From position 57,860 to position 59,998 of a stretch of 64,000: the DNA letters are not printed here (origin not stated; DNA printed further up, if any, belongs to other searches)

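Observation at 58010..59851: Compositionally foreign single-gene island encoding an orphan ~600-aa protein with tandem NDT/TIR-like modules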

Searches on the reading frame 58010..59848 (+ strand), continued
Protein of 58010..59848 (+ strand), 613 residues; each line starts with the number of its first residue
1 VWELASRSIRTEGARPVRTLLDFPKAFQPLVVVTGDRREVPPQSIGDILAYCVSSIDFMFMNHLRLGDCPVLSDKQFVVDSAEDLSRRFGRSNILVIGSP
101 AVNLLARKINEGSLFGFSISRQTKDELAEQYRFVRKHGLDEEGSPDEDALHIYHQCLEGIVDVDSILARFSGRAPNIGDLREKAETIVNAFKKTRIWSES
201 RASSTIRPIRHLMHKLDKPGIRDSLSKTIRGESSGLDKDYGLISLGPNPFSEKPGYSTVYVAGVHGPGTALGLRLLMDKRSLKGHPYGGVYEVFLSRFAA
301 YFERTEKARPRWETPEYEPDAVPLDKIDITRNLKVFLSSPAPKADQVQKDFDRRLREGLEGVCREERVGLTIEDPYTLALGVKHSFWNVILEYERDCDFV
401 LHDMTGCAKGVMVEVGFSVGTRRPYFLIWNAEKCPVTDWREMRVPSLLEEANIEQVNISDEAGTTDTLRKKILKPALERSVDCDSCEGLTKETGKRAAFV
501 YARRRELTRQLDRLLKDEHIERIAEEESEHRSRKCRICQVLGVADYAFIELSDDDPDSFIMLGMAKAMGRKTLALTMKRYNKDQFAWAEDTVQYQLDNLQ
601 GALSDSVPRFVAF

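Call 63: search_protein_representatives(alignment_id=A5)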
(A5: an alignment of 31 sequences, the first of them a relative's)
Query: 31 sequences, 585 profile positions. Proteins with E-value up to 0.001 (for the whole library): 611; up to 1e-10: 359; up to 1e-30: 245. The best 150 are listed.
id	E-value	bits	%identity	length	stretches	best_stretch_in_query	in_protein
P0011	9.8e-234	793.7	-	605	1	4-582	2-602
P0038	3.2e-221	752.4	-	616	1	2-582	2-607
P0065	2.5e-185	633.9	-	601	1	2-582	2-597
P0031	3.3e-183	626.9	-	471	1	4-462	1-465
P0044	3.4e-161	554.2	-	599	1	6-582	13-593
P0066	7.3e-158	543.2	-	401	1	4-403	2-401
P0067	1.9e-156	538.6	-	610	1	4-581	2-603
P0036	3.7e-147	507.9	-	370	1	4-361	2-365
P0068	2.0e-140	485.6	-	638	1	4-582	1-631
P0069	2.2e-140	485.5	-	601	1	4-581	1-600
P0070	8.1e-140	483.6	-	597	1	5-581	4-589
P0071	3.0e-139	481.7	-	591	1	6-582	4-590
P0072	5.3e-133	461.1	-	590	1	6-583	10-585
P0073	5.8e-133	461.0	-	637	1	5-578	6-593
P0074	1.1e-130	453.5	-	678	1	3-571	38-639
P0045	1.0e-112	394.1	-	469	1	3-337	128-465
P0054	1.4e-98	347.4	-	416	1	4-327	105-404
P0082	4.0e-95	336.0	-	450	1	5-336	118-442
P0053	9.7e-85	301.7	-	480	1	5-307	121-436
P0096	9.4e-82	291.9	-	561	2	4-135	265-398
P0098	2.3e-81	290.6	-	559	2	4-135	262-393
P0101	2.0e-78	280.9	-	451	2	6-136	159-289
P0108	2.8e-76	273.8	-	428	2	3-132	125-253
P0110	5.0e-75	269.7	-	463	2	4-136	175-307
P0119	5.6e-73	262.9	-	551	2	5-135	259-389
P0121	1.6e-72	261.4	-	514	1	6-307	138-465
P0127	3.8e-71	256.8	-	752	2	184-312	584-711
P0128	7.0e-71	256.0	-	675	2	180-339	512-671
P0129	8.7e-71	255.7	-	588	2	161-337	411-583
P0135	1.6e-69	251.5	-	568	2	5-138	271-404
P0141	8.1e-69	249.2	-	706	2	5-137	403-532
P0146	2.9e-68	247.3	-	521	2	4-129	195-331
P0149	8.1e-68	245.9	-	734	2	180-312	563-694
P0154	3.6e-67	243.7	-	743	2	183-314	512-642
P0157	1.1e-65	238.8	-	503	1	3-335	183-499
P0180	7.1e-62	226.3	-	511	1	6-307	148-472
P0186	3.9e-61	223.8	-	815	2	188-338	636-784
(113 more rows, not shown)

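Call 64: search_protein_families(library=pfam, proteins=[P0096, P0098, P0119, P0127, P0128, P0129, P0135, P0141, P0149, P0154], max_evalue=0.001)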
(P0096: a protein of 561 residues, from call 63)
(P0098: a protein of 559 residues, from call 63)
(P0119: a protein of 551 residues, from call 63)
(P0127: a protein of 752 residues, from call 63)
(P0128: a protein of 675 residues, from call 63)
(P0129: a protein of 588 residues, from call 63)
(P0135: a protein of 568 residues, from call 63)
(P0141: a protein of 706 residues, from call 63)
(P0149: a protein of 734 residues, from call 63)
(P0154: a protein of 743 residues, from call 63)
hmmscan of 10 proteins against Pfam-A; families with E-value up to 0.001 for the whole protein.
P0096 (561 aa): 1 family
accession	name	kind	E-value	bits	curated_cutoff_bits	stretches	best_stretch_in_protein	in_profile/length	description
PF00656.27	Peptidase_C14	-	1.4e-17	64.7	21.4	1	6-248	5-224/233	Caspase domain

P0098 (559 aa): 1 family
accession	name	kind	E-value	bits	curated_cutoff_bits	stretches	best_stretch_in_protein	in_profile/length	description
PF00656.27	Peptidase_C14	-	2.9e-17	63.6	21.4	1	6-252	4-232/233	Caspase domain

P0119 (551 aa): 1 family
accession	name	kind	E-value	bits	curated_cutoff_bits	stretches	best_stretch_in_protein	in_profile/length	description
PF00656.27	Peptidase_C14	-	1.2e-19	71.4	21.4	1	6-245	5-229/233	Caspase domain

P0127 (752 aa): 4 families
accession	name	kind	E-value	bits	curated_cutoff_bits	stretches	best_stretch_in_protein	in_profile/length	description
PF00069.31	Pkinase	-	5e-46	157.7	31.7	1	164-424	3-259/263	Protein kinase domain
PF07714.23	PK_Tyr_Ser-Thr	-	1.4e-27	97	23.1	1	165-424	4-256/258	Protein tyrosine and serine/threonine kinase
PF12728.13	HTH_17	-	3.5e-05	24.4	27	1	9-59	3-50/51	Helix-turn-helix domain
PF01636.29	APH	-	0.00086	19.6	23.2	0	201-270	32-105/239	Phosphotransferase enzyme family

P0128 (675 aa): 3 families
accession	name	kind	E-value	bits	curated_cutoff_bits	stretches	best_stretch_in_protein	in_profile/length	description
PF00069.31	Pkinase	-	3e-41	142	31.7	1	88-356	5-259/263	Protein kinase domain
PF07714.23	PK_Tyr_Ser-Thr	-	5.2e-20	72.3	23.1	1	94-357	12-257/258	Protein tyrosine and serine/threonine kinase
PF01636.29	APH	-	5.7e-06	26.7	23.2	0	210-239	168-198/239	Phosphotransferase enzyme family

P0129 (588 aa): 1 family
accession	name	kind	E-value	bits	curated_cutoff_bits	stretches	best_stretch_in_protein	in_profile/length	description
PF13289.12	SIR2_2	-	6.2e-11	43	24.5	1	118-264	2-136/141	SIR2-like domain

P0135 (568 aa): 1 family
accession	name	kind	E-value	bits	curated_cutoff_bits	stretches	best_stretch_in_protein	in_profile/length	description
PF00656.27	Peptidase_C14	-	6.2e-20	72.3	21.4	1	5-253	4-224/233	Caspase domain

P0141 (706 aa): 3 families
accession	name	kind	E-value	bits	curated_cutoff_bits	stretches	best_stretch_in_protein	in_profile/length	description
PF00069.31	Pkinase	-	2.1e-43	149.1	31.7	1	111-382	1-258/263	Protein kinase domain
PF07714.23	PK_Tyr_Ser-Thr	-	1.2e-26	94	23.1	1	114-383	4-256/258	Protein tyrosine and serine/threonine kinase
PF01636.29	APH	-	8.1e-07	29.5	23.2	0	150-209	29-86/239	Phosphotransferase enzyme family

P0149 (734 aa): 4 families
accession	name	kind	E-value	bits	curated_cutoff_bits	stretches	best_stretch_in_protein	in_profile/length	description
PF00069.31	Pkinase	-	1.2e-38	133.5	31.7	1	163-408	8-257/263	Protein kinase domain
PF07714.23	PK_Tyr_Ser-Thr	-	8.5e-22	78.1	23.1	1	163-371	8-209/258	Protein tyrosine and serine/threonine kinase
PF03109.22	ABC1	-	2.8e-06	27.1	22.9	1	190-316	97-221/244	ABC1 atypical kinase-like domain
PF01636.29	APH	-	3.8e-06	27.3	23.2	0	267-309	154-197/239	Phosphotransferase enzyme family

P0154 (743 aa): 2 families
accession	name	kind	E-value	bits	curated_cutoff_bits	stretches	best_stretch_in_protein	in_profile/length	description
PF00069.31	Pkinase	-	2.4e-40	139.1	31.7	1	104-356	2-253/263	Protein kinase domain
PF07714.23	PK_Tyr_Ser-Thr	-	7.7e-25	88.1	23.1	1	106-356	4-250/258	Protein tyrosine and serine/threonine kinase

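Call 65: search_protein_families(library=pfam, proteins=[P0186, P0146, P0074, P0073, P0068, P0121, P0157, P0180, P0110, P0101], max_evalue=0.001)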
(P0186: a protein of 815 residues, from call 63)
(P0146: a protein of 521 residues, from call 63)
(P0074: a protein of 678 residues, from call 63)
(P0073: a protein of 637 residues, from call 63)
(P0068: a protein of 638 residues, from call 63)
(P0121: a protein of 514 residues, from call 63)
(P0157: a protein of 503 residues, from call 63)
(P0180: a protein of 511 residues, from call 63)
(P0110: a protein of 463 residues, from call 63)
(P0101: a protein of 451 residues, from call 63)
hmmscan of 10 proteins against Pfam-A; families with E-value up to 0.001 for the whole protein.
P0186 (815 aa): 2 families
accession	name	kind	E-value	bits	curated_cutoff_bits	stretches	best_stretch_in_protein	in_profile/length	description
PF00069.31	Pkinase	-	7.2e-33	114.5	31.7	1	229-480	12-258/263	Protein kinase domain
PF07714.23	PK_Tyr_Ser-Thr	-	1.8e-18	67.2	23.1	1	245-443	32-221/258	Protein tyrosine and serine/threonine kinase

P0146 (521 aa): 0 families

P0074 (678 aa): 1 family
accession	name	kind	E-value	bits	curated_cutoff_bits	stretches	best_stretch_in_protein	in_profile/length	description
PF05014.21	Nuc_deoxyrib_tr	-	0.00037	21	28.8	0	428-463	57-94/117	Nucleoside 2-deoxyribosyltransferase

P0073 (637 aa): 1 family
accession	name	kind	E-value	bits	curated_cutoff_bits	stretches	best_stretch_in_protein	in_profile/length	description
PF05014.21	Nuc_deoxyrib_tr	-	0.00017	22.1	28.8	0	390-422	70-102/117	Nucleoside 2-deoxyribosyltransferase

P0068 (638 aa): 0 families

P0121 (514 aa): 3 families
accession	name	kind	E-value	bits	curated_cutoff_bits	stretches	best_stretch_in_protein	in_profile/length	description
PF01381.28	HTH_3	-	5.5e-09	36.4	23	1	27-73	1-48/55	Helix-turn-helix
PF13560.12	HTH_31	-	7.1e-07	29.9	27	1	23-64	2-45/64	Helix-turn-helix domain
PF12844.13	HTH_19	-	0.00066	20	30.2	0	26-58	3-35/64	Helix-turn-helix domain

P0157 (503 aa): 2 families
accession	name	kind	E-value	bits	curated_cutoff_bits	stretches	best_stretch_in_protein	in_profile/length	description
PF13560.12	HTH_31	-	1.9e-09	38.2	27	1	42-89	2-50/64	Helix-turn-helix domain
PF01381.28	HTH_3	-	7.4e-07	29.6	23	1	46-87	1-42/55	Helix-turn-helix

P0180 (511 aa): 2 families
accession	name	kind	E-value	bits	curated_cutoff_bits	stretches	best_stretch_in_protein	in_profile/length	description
PF01381.28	HTH_3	-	8.4e-09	35.8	23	1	14-56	5-47/55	Helix-turn-helix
PF13560.12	HTH_31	-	8.5e-08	32.8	27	1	14-60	10-57/64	Helix-turn-helix domain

P0110 (463 aa): 1 family
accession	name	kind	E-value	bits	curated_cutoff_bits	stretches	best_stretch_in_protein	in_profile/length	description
PF13289.12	SIR2_2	-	4.4e-11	43.5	24.5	1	3-132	6-125/141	SIR2-like domain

P0101 (451 aa): 2 families
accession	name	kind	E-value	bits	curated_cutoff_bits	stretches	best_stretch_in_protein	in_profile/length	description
PF13676.11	TIR_2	-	2e-23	83.6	28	1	5-110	2-111/122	TIR domain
PF01582.25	TIR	-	3.5e-06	27.4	21.3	1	12-82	14-85/179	TIR domain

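Call 66: search_protein_families(library=padloc, proteins=[P0101, P0110, P0129, P0096, P0127, P0045, P0013, P0146], max_evalue=0.01)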
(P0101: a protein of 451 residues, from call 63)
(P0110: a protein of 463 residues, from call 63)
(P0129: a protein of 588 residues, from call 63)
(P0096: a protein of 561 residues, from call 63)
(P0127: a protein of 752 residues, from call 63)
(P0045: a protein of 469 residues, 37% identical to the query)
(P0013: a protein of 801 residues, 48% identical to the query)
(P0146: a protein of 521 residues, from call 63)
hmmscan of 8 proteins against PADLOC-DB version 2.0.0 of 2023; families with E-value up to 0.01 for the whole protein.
P0101 (451 aa): 10 families
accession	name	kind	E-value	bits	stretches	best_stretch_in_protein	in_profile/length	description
PDLC02421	Aga_TIR-PNTD1-PNTD2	-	2.2e-10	38.3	1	4-108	6-118/430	Class I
PDLC02403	Aga_TIR-PNTD1-PNTD2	-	5e-09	33.7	1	19-105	21-114/443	Class I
PDLC02012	SAVED5--SAVED_TIR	-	1.9e-06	25.2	1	3-80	15-94/404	-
PDLC00420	ThsB1|ThsB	-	5.3e-06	23.8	1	1-72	1-76/319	TIR-like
PDLC00419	ThsB1|ThsB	-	3e-05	21.9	1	4-73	30-104/165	TIR-like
PDLC00436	ThsB1|ThsB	-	0.00013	19.5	1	2-73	36-112/183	TIR-like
PDLC00423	ThsB1|ThsB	-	0.00025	18.8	1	2-74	36-116/190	TIR-like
PDLC05062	PDC-S66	-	0.00026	18.5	1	4-87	151-240/282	-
PDLC03957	bSEFIR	-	0.0016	16.3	1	3-43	40-84/412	-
PDLC00434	ThsB1|ThsB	-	0.0042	14.2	1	4-88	141-227/396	TIR-like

P0110 (463 aa): 6 families
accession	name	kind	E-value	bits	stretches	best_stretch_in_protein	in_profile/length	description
PDLC02401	Aga_SIR2-PNTD1-PNTD2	-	2.2e-06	24.7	1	4-172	100-257/524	Class I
PDLC02384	pAgo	-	2.2e-06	24.2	1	73-165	198-288/1030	-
PDLC02420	Aga_SIR2-PNTD1-PNTD2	-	2.9e-06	23.8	1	4-176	139-298/1010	Class I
PDLC02419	Aga_SIR2-PNTD1-PNTD2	-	3.1e-06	24.2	1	4-145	127-260/558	Class I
PDLC02408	Aga_SIR2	-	0.0051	14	0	88-173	248-332/343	Class II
PDLC05061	PDC-S65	-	0.0079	13.5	0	3-33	145-175/592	-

P0129 (588 aa): 8 families
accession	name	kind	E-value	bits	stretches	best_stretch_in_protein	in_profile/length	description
PDLC04087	SIR2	-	1e-09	35.7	1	15-90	11-86/343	-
PDLC04082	SIR2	-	3.4e-07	27.5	1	108-185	119-201/345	-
PDLC03856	LmuA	-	6e-07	27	0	22-236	15-217/433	-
PDLC02419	Aga_SIR2-PNTD1-PNTD2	-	0.00022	18.1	0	123-272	127-265/558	Class I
PDLC02384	pAgo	-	0.00038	16.8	1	187-269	190-273/1030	-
PDLC05061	PDC-S65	-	0.00079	16.8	0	120-150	143-173/592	-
PDLC04093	SIR2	-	0.0018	15.3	1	4-51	4-58/395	-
PDLC02408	Aga_SIR2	-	0.0058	13.8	0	20-48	4-32/343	Class II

P0096 (561 aa): 1 family
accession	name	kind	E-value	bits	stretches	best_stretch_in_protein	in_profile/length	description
PDLC02987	caspase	-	1.1e-15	55.8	1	2-200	2-158/453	-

P0127 (752 aa): 38 families (the best 25 are shown)
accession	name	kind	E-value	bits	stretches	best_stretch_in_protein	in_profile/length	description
PDLC04042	PD-T4-6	-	3.4e-68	228.4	1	156-436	5-279/292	-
PDLC04138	mad6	-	2.3e-65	219.7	1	153-441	44-325/659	mads_6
PDLC04053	PD-T4-6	-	1.6e-63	213.1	1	157-439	6-281/311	-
PDLC04043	PD-T4-6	-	5.6e-62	208.3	1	156-437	11-285/452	-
PDLC04047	PD-T4-6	-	2.5e-58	195.7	1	156-431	6-274/327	-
PDLC04054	PD-T4-6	-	1.5e-55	187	1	160-434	11-278/347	-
PDLC04060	PD-T4-6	-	6e-53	178.4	1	160-439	8-279/486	-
PDLC04061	PD-T4-6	-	4.1e-52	176.3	1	157-440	13-295/510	-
PDLC04057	PD-T4-6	-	7.2e-52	174.9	1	160-428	8-269/443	-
PDLC04039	PD-T4-6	-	2.4e-50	169.9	1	158-434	12-280/458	-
PDLC04050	PD-T4-6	-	7e-50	168.3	1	140-439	43-336/480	-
PDLC04041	PD-T4-6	-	6.5e-48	162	1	159-428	27-292/443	-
PDLC04055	PD-T4-6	-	7.6e-43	145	1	87-439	7-345/496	-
PDLC04044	PD-T4-6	-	8.9e-43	144.8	1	160-435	32-298/372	-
PDLC04052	PD-T4-6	-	2.8e-40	137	1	161-424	10-270/496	-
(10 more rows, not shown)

P0045 (469 aa): 4 families
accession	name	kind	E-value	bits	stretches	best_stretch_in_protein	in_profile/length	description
PDLC02926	HTH_VI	-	0.00024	19.3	1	28-64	13-49/92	-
PDLC03947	RmrA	-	0.0057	13.5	1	27-65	22-60/383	-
PDLC03954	RmrA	-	0.0064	13.5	0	28-65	22-59/380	-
PDLC03944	RmrA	-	0.0095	13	0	30-65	20-55/384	-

P0013 (801 aa): 4 families
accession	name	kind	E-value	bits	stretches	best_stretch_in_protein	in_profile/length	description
PDLC04772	PDC-M68A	-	0.0012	16.9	1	44-78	67-103/253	-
PDLC00746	Effector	-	0.002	15.2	1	44-78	78-114/389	Endonuclease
PDLC00740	Effector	-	0.0059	13.4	0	46-66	81-101/391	Endonuclease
PDLC00739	Effector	-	0.0093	13.3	0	43-78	68-106/378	Endonuclease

P0146 (521 aa): 0 families

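Call 75: find_encoding_contigs(protein=P0108, flank=8000, max_places=2)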
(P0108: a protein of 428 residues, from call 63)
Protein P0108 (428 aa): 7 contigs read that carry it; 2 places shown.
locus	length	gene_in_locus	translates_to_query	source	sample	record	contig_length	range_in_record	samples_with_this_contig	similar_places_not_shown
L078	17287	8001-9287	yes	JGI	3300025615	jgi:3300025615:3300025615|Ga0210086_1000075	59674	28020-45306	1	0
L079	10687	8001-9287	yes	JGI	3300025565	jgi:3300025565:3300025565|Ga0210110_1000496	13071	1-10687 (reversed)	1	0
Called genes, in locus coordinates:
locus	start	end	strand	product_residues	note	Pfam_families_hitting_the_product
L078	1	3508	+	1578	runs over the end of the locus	PF13699:eCIS_core, PF13930:Endonuclea_NS_2 (weak)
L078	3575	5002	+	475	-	PF00004:AAA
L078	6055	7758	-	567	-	PF00069:Pkinase, PF07714:PK_Tyr_Ser-Thr, PF01636:APH (weak)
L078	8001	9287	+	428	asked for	PF12844:HTH_19 (faint), PF13560:HTH_31, PF01381:HTH_3 (weak)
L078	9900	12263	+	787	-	PF13191:AAA_16 (weak)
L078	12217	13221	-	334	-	PF02655:ATP-grasp_3 (weak), PF07478:Dala_Dala_lig_C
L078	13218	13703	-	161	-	PF04073:tRNA_edit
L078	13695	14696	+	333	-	PF02899:Phage_int_SAM_1, PF00589:Phage_integrase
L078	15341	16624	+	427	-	-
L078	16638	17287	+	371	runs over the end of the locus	PF13401:AAA_22 (faint), PF13238:AAA_18 (faint), PF00004:AAA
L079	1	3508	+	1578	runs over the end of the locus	PF13699:eCIS_core, PF13930:Endonuclea_NS_2 (weak)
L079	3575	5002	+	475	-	PF00004:AAA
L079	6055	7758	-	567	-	PF00069:Pkinase, PF07714:PK_Tyr_Ser-Thr, PF01636:APH (weak)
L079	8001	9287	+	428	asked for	PF12844:HTH_19 (faint), PF13560:HTH_31, PF01381:HTH_3 (weak)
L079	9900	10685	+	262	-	?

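Call 76: find_encoding_contigs(protein=P0031, flank=8000, max_places=1)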
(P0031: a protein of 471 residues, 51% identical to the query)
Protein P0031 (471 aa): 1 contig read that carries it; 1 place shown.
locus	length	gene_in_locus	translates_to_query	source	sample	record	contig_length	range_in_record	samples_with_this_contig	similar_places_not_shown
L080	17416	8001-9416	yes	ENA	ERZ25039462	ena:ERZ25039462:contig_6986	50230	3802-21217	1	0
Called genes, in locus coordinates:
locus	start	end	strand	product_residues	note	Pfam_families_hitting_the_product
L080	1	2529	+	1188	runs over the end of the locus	PF00580:UvrD-helicase, PF13245:AAA_19, PF13538:UvrD_C_2 (faint), PF13361:UvrD_C, PF12705:PDDEXK_1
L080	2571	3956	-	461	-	PF13495:Phage_int_SAM_4, PF00589:Phage_integrase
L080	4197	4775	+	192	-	-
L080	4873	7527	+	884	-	PF04471:Mrr_cat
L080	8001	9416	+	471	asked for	-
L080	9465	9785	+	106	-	-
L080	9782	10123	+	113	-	PF05717:TnpB_IS66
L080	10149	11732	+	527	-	PF13007:LZ_Tnp_IS66 (weak), PF03050:DDE_Tnp_IS66, PF13817:DDE_Tnp_IS66_C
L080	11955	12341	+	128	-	-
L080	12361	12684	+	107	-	-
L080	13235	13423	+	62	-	PF01797:Y1_Tnp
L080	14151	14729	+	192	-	-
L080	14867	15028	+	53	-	PF01219:DAGK_prokar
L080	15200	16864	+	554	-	PF10592:AIPR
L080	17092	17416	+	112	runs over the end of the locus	-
